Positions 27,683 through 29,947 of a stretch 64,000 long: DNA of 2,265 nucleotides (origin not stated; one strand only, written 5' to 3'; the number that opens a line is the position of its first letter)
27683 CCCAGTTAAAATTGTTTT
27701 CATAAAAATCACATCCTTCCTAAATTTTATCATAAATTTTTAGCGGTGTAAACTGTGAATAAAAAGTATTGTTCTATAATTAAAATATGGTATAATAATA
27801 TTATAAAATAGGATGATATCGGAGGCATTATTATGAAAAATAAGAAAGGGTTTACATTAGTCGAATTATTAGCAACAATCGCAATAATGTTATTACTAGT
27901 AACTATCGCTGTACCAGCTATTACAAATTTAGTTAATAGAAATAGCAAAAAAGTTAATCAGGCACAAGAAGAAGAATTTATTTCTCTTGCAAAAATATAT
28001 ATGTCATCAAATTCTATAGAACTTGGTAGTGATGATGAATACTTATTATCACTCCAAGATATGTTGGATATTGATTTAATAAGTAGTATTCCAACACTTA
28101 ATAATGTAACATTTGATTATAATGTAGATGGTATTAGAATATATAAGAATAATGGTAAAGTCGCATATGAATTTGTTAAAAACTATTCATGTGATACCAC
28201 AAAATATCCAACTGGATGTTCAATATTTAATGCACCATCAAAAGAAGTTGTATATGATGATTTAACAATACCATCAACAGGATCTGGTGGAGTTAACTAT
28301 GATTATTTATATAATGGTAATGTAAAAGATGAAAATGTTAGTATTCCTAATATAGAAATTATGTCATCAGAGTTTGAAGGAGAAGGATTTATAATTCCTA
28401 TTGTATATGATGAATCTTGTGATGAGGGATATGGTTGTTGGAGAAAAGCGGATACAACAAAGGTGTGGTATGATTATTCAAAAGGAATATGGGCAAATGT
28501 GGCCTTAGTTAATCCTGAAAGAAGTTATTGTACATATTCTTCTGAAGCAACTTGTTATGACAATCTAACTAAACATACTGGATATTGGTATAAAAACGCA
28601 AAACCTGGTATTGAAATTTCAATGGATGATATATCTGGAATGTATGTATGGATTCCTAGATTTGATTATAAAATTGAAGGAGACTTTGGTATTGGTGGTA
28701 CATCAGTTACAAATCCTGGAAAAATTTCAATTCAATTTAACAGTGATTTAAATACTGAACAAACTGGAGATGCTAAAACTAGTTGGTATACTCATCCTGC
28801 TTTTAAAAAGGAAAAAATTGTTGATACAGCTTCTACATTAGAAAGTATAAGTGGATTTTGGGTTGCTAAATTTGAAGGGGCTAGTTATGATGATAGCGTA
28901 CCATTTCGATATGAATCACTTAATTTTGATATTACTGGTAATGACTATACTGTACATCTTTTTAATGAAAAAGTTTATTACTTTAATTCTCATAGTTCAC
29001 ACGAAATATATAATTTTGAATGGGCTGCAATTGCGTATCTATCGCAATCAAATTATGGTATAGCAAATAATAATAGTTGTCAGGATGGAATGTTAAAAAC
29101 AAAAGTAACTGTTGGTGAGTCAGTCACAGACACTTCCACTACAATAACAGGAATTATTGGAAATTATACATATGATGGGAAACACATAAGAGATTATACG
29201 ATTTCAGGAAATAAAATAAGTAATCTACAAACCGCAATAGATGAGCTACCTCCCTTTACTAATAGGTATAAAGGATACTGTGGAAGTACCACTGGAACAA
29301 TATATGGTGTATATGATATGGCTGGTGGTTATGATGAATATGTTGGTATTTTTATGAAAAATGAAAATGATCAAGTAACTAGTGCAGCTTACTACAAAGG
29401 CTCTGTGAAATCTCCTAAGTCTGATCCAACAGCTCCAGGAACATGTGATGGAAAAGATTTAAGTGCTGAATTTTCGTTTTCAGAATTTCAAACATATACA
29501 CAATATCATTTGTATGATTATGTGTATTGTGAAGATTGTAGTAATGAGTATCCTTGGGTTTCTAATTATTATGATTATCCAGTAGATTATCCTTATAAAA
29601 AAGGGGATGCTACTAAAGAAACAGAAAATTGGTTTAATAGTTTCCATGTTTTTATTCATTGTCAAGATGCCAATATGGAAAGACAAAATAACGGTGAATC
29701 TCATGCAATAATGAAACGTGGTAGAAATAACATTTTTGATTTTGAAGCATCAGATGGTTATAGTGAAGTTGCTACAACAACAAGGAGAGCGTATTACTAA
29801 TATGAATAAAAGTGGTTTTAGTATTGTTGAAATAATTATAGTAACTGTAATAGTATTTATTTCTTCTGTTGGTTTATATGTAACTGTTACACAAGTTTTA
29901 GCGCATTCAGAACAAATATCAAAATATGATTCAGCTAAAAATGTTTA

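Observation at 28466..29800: Globular part of the giant pilin shows the motif order of the FGE-sulfatase / C-type-lectin-like fold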

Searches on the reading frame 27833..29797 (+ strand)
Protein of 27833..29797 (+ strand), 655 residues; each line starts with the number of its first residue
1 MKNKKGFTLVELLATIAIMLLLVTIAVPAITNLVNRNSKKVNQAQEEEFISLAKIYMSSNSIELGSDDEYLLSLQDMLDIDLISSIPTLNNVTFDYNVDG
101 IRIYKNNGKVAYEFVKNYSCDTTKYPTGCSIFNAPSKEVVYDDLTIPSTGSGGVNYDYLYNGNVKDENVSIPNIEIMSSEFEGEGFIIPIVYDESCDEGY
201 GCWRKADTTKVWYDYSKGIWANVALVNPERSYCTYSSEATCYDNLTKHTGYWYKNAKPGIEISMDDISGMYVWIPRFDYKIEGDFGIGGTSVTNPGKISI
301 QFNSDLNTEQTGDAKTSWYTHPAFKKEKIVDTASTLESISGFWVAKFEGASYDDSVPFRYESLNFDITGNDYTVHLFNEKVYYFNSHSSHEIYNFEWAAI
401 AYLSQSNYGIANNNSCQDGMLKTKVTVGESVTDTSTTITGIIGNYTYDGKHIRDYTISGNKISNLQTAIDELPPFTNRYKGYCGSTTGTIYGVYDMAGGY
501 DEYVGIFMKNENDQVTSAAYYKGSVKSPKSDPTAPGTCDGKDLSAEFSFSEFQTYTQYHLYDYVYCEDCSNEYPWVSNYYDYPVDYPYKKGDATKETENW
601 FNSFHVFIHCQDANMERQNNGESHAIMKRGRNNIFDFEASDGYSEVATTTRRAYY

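Call 3: search_protein_families(library=pfam, proteins=[window:27833-29797:+], max_evalue=1)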
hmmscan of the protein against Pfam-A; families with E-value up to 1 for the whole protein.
window:27833-29797:+ (655 aa): 2 families
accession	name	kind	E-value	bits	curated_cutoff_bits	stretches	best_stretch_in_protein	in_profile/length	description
PF07963.17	N_methyl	-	4.3e-07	29.7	21.2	1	1-26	1-26/27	Prokaryotic N-terminal methylation motif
PF11773.13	ComGE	-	0.72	10.2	25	0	9-60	2-50/82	Competence system putative prepilin ComGE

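Call 4: search_protein_families(library=ncbifam, proteins=[window:27833-29797:+], max_evalue=1)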
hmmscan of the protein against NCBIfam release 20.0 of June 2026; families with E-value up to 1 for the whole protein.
window:27833-29797:+ (655 aa): 17 families
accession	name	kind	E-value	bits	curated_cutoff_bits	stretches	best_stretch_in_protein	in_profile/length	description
NF041013.1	T4P_ComGE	equivalog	4e-06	26.8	49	1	2-64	1-60/83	competence type IV pilus minor pilin ComGE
TIGR02532.1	IV_pilin_GFxxxE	domain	9.7e-06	25.2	16.3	1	4-27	1-24/24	prepilin-type N-terminal cleavage/methylation domain-containing protein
NF007862.0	PRK10574.1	equivalog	0.00014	22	138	1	1-35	1-35/145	prepilin peptidase-dependent pilin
NF041002.1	pilin_ComGF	equivalog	0.0003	21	80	1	4-49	1-45/139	competence type IV pilus minor pilin ComGF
TIGR01710.1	typeII_sec_gspG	equivalog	0.00051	20.1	88.85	1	5-47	1-43/134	type II secretion system major pseudopilin GspG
NF040982.1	ComGD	equivalog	0.00087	19.7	70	1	4-55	1-52/139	competence type IV pilus minor pilin ComGD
NF040999.1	pilin_ComGC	equivalog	0.0016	18.6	75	1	4-46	1-43/84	competence type IV pilus major pilin ComGC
NF041775.1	typeIV_PilA_Myxo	equivalog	0.0082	16.1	400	1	4-39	10-45/214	type IV pilin protein PilA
NF038304.1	EPS_HpsC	equivalog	0.067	12.8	200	1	2-53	18-69/318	hormogonium polysaccharide secretion pseudopilin HpsC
NF033598.2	elast_bind_EbpS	equivalog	0.099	11.5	300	1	2-45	298-342/498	elastin-binding protein EbpS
NF007800.0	PRK10506.1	equivalog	0.14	11.9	158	1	1-26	5-30/163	prepilin peptidase-dependent protein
TIGR02523.1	type_IV_pilV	equivalog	0.16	12.4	52.2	1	5-49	2-42/139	type IV pilus modification protein PilV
TIGR01708.2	typeII_sec_gspH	equivalog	0.16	12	80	1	5-44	2-39/169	type II secretion system minor pseudopilin GspH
TIGR02596.1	TIGR02596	subfamily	0.17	11.9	70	1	7-34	1-28/196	Verru_Chthon cassette protein D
TIGR01707.1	gspI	equivalog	0.2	12.2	44.35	1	6-49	1-40/101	type II secretion system minor pseudopilin GspI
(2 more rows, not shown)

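Call 5: search_solved_structures(query=window:27833-29797:+, max_evalue=10, show_alignments=3)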
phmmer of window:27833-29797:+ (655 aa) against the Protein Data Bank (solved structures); distinct sequences matched with E-value up to 10: 15.
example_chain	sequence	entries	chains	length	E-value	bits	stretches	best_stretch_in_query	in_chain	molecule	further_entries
9egp_A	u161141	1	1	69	0.00057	21.7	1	1-48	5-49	Geopilin domain 1 protein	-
8pfb_G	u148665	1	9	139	0.0023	19.8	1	7-60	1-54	Type IV pilin PilE1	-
5odc_F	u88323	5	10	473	0.0042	18.9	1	26-115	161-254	Methyl-viologen reducing hydrogenase subunit A | Methyl-viologen reducing hydrogenase, subunit A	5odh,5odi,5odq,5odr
7tgg_A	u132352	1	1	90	0.0058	18.4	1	1-31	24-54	Geopilin domain 1 protein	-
3snh_A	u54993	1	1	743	0.17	13.6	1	513-619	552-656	Dynamin-1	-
6dlu_B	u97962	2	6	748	0.17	13.6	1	513-619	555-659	Dynamin-1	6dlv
8tym_c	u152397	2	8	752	0.17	13.6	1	513-619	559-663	Dynamin-1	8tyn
8sxz_b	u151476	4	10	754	0.17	13.6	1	513-619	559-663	Dynamin-1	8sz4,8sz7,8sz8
3zvr_A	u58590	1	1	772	0.18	13.5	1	513-619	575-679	DYNAMIN-1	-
4uud_A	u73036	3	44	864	0.21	13.3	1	513-619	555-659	DYNAMIN-1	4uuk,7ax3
4uud_B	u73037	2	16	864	0.21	13.3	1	513-619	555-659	DYNAMIN-1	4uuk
8t0k_b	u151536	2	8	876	0.21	13.2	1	513-619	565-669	Dynamin-1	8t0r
8i23_A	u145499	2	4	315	0.29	12.8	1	153-288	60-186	DNA-directed RNA polymerase subunit alpha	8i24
9laa_A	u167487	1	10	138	0.42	12.3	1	2-34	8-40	Type IV pilin protein PilA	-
9lab_B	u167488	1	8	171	1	11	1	1-35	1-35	MSHA major pilin subunit MshA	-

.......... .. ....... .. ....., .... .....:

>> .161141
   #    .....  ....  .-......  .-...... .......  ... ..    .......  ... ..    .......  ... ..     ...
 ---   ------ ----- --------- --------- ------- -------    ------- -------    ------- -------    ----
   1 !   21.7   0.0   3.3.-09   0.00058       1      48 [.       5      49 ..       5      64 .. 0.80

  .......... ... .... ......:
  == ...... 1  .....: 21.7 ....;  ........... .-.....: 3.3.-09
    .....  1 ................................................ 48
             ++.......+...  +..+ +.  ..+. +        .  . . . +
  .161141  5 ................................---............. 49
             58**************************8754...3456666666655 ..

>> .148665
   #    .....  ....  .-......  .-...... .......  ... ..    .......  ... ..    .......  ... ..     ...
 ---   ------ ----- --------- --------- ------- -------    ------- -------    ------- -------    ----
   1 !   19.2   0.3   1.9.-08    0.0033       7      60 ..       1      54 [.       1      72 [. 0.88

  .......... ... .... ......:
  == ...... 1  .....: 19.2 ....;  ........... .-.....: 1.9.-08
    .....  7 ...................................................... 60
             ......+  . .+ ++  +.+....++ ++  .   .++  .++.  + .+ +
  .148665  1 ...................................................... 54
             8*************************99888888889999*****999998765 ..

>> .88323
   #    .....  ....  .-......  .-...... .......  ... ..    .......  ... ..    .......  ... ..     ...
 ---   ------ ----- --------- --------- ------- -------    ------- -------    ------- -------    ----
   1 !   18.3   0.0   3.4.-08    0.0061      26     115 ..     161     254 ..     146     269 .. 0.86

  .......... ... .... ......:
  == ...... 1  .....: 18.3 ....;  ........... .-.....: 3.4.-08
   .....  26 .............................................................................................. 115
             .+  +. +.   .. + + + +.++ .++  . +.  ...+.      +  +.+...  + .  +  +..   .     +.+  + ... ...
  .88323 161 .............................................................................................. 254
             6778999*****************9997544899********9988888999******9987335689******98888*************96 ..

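Call 6: find_homologous_proteins(query=window:27833-29797:+, max_evalue=0.001)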
Query window:27833-29797:+ (655 aa): 1020 proteins with E <= 0.001 among 8000 candidates; the best 120 are listed.
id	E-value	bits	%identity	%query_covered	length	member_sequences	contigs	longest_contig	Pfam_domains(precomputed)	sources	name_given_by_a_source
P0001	8.3e-86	307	35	100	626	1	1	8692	PF07963.18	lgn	-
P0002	3.0e-85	305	34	100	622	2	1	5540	PF07963.18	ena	-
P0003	1.3e-73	267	38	79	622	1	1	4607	PF07963.18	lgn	-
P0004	1.6e-69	253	34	80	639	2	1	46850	PF07963.18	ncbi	-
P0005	6.7e-46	175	32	78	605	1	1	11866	PF07963.18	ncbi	-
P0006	6.7e-43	165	27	78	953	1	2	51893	PF07963.18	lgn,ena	-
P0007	9.7e-39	152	31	78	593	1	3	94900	PF07963.18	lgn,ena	-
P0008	3.1e-35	140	31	78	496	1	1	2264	PF07963.18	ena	-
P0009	1.1e-33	135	27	76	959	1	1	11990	-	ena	-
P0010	2.7e-33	134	32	76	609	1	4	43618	PF07963.18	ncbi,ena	-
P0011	1.3e-31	128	29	78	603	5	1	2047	-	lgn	-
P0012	2.9e-31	127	28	77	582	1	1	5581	PF07963.18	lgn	-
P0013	1.6e-30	124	30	78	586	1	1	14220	PF07963.18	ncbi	-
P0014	3.8e-30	123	28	78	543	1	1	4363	PF07963.18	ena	-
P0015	1.7e-29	121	30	76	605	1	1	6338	PF07963.18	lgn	-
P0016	1.3e-28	118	31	55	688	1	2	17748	PF07963.18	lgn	-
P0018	5.5e-26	109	29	66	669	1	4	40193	PF00404.25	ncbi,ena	-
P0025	1.0e-23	102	31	46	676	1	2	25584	PF07963.18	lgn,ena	-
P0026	2.4e-23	101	32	50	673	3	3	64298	-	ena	-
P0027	3.4e-23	100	31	76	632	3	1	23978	PF07963.18,PF00404.25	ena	-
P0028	7.6e-23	99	29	76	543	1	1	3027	PF07963.18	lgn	-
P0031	9.5e-23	99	29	77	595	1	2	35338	PF07963.18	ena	-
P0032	1.3e-22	98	28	81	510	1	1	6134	PF07963.18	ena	-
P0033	1.5e-22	98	31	54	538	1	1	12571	PF07963.18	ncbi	-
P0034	2.2e-22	98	28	76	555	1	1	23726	PF07963.18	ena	-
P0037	4.9e-22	96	30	76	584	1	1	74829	PF07963.18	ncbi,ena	-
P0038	7.0e-22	96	28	77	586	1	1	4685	PF07963.18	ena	-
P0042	2.0e-21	94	26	78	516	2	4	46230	-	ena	-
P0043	2.0e-21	94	27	81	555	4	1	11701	PF07963.18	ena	-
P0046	2.6e-21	94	28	77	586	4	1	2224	PF07963.18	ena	-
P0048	4.7e-21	93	27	81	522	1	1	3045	PF07963.18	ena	-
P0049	4.8e-21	93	27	80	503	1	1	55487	PF07963.18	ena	-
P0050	5.6e-21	93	32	53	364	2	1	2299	-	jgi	jgi:hypothetical protein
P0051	5.7e-21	93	27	80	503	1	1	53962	PF07963.18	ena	-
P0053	8.3e-21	92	27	80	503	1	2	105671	PF07963.18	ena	-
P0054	1.9e-20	91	27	80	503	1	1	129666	PF07963.18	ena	-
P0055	2.2e-20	91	27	80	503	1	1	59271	PF07963.18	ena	-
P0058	2.4e-20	91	30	52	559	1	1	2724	PF07963.18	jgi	-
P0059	2.7e-20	91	26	99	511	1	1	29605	PF07963.18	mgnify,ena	mgnify:CR=1 FL=1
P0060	3.0e-20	91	28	77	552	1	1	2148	PF07963.18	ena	-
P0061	3.4e-20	90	27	80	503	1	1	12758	PF07963.18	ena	-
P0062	3.6e-20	90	28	77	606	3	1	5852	PF07963.18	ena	-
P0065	5.2e-20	90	27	80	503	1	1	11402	PF07963.18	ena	-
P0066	6.0e-20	90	27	84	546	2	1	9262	PF07963.18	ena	-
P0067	7.6e-20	89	26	98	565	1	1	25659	PF07963.18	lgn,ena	-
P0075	1.6e-19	88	27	77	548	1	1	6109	PF07963.18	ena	-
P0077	2.4e-19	87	26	79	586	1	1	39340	PF07963.18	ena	-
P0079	2.8e-19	87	31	78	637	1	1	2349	PF07963.18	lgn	-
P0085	4.1e-19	87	27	80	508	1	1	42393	PF07963.18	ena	-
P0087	5.0e-19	86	27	59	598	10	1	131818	PF07963.18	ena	-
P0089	5.1e-19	86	27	80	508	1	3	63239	PF07963.18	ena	-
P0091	7.5e-19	86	27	80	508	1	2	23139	PF07963.18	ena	-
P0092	7.5e-19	86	27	79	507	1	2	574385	PF07963.18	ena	-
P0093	9.7e-19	86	27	59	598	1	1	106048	PF07963.18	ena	-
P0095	1.1e-18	85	26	79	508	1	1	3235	PF07963.18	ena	-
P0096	1.1e-18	85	30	55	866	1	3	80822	PF13385.14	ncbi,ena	-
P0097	1.2e-18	85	27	59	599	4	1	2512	PF07963.18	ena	-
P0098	1.3e-18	85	27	80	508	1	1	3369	PF07963.18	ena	-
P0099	1.3e-18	85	27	80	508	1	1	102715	PF07963.18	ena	-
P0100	1.3e-18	85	32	51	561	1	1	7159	PF07963.18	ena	-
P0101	1.4e-18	85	27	69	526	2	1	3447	PF07963.18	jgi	jgi:type IV pilus assembly protein PilA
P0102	1.4e-18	85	27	80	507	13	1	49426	PF07963.18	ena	-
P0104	1.8e-18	85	27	80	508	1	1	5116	PF07963.18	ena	-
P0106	2.0e-18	84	26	79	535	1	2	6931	PF07963.18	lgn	-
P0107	2.4e-18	84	27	69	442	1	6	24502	-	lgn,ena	-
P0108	2.5e-18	84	27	80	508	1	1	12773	PF07963.18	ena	-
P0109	2.6e-18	84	27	79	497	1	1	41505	PF07963.18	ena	-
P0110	2.7e-18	84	27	79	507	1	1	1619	PF07963.18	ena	-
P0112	2.9e-18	84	27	80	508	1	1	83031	PF07963.18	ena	-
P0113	2.9e-18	84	27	80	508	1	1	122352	PF07963.18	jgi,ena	-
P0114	3.2e-18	84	26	79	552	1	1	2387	PF07963.18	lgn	-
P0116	3.3e-18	84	28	80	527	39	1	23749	PF07963.18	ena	-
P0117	3.5e-18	84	29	50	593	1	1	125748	PF07963.18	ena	-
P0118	3.6e-18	84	26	72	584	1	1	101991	PF07963.18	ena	-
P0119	4.9e-18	83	26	78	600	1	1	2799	PF07963.18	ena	-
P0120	5.1e-18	83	27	59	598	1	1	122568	PF07963.18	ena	-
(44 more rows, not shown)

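Call 12: search_protein_families(library=pfam, alignment_id=A1, max_evalue=1)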
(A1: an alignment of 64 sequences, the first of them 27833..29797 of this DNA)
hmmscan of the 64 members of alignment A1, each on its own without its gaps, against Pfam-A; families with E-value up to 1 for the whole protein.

A. member 1, window:27833-29797:+ (655 aa): 2 families
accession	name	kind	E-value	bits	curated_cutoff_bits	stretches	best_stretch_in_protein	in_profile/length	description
PF07963.17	N_methyl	-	4.3e-07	29.7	21.2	1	1-26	1-26/27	Prokaryotic N-terminal methylation motif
PF11773.13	ComGE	-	0.72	10.2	25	0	9-60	2-50/82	Competence system putative prepilin ComGE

B. families by the number of members that match (of 64 scanned): 56 families (the first 25 are shown)
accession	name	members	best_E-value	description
PF07963.17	N_methyl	47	3.5e-09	Prokaryotic N-terminal methylation motif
PF03781.23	FGE-sulfatase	21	5.7e-05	Sulfatase-modifying factor enzyme 1-like domain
PF16964.10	TadF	3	0.019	Putative tight adherence pilin protein F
PF00404.24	Dockerin_1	2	1.8e-10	Dockerin type I domain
PF10730.14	DUF2521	2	0.009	Protein of unknown function (DUF2521)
PF13385.13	Laminin_G_3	1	2.4e-11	Concanavalin A-like lectin/glucanases superfamily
PF16403.11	Bact_surface_Ig-like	1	8.7e-05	Bacterial surface protein, Ig-like domain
PF22925.3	TS_C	1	0.00079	Trans-sialidase, C-terminal domain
PF12698.13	ABC2_membrane_3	1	0.0027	ABC-2 family transporter protein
PF16640.11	Big_3_5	1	0.0049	Bacterial Ig-like domain (group 3)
PF22596.2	Scabin-like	1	0.0091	Scabin-like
PF18573.7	BclA_C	1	0.011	BclA C-terminal domain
PF08343.15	RNR_N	1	0.015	Ribonucleotide reductase N-terminal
PF16263.11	DUF4917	1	0.016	Domain of unknown function (DUF4917)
PF25184.1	YxzE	1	0.024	YxzE-like putative bacteriocin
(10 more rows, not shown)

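Call 13: search_solved_structures(query=A1, max_evalue=10, show_alignments=4)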
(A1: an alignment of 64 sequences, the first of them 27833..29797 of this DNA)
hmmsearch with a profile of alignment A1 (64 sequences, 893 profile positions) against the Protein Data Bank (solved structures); distinct sequences matched with E-value up to 10: 24.
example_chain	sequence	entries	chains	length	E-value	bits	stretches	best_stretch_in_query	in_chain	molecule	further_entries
9egp_A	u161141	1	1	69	1.5e-11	47.1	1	3-62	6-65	Geopilin domain 1 protein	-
8tj2_C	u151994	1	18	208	1.9e-08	36.7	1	8-67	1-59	Type IV major pilin protein PilA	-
7tgg_A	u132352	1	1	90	2.3e-08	36.5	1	3-65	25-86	Geopilin domain 1 protein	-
8pfb_G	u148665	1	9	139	3.2e-08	36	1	8-99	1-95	Type IV pilin PilE1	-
9lab_B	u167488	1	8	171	1e-06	31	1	1-82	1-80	MSHA major pilin subunit MshA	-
2m7g_A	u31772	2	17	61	5.3e-06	28.7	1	8-65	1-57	Geopilin domain 1 protein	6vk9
8qqj_J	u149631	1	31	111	1.7e-05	27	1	8-54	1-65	Type IV narrow pilus major component PilA5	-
6xxe_A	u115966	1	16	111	2e-05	26.7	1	8-54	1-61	Uncharacterized protein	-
9laa_A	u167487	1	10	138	4.8e-05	25.5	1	1-60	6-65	Type IV pilin protein PilA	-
6xxd_A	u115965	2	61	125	5.8e-05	25.2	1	8-73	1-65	PilA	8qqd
8tum_e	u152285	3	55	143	7.6e-05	24.8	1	8-68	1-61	Type IV major pilin protein PilA | Pilin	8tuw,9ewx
1oqw_A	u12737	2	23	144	0.00015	23.9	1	8-60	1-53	Fimbrial protein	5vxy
5vf4_A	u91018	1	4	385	0.0014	20.7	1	259-340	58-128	Uncharacterized protein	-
8p3b_A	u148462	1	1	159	0.0015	20.6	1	8-100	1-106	Fimbrial protein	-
8tob_GA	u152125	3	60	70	0.0018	20.3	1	9-42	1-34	Fimbrial protein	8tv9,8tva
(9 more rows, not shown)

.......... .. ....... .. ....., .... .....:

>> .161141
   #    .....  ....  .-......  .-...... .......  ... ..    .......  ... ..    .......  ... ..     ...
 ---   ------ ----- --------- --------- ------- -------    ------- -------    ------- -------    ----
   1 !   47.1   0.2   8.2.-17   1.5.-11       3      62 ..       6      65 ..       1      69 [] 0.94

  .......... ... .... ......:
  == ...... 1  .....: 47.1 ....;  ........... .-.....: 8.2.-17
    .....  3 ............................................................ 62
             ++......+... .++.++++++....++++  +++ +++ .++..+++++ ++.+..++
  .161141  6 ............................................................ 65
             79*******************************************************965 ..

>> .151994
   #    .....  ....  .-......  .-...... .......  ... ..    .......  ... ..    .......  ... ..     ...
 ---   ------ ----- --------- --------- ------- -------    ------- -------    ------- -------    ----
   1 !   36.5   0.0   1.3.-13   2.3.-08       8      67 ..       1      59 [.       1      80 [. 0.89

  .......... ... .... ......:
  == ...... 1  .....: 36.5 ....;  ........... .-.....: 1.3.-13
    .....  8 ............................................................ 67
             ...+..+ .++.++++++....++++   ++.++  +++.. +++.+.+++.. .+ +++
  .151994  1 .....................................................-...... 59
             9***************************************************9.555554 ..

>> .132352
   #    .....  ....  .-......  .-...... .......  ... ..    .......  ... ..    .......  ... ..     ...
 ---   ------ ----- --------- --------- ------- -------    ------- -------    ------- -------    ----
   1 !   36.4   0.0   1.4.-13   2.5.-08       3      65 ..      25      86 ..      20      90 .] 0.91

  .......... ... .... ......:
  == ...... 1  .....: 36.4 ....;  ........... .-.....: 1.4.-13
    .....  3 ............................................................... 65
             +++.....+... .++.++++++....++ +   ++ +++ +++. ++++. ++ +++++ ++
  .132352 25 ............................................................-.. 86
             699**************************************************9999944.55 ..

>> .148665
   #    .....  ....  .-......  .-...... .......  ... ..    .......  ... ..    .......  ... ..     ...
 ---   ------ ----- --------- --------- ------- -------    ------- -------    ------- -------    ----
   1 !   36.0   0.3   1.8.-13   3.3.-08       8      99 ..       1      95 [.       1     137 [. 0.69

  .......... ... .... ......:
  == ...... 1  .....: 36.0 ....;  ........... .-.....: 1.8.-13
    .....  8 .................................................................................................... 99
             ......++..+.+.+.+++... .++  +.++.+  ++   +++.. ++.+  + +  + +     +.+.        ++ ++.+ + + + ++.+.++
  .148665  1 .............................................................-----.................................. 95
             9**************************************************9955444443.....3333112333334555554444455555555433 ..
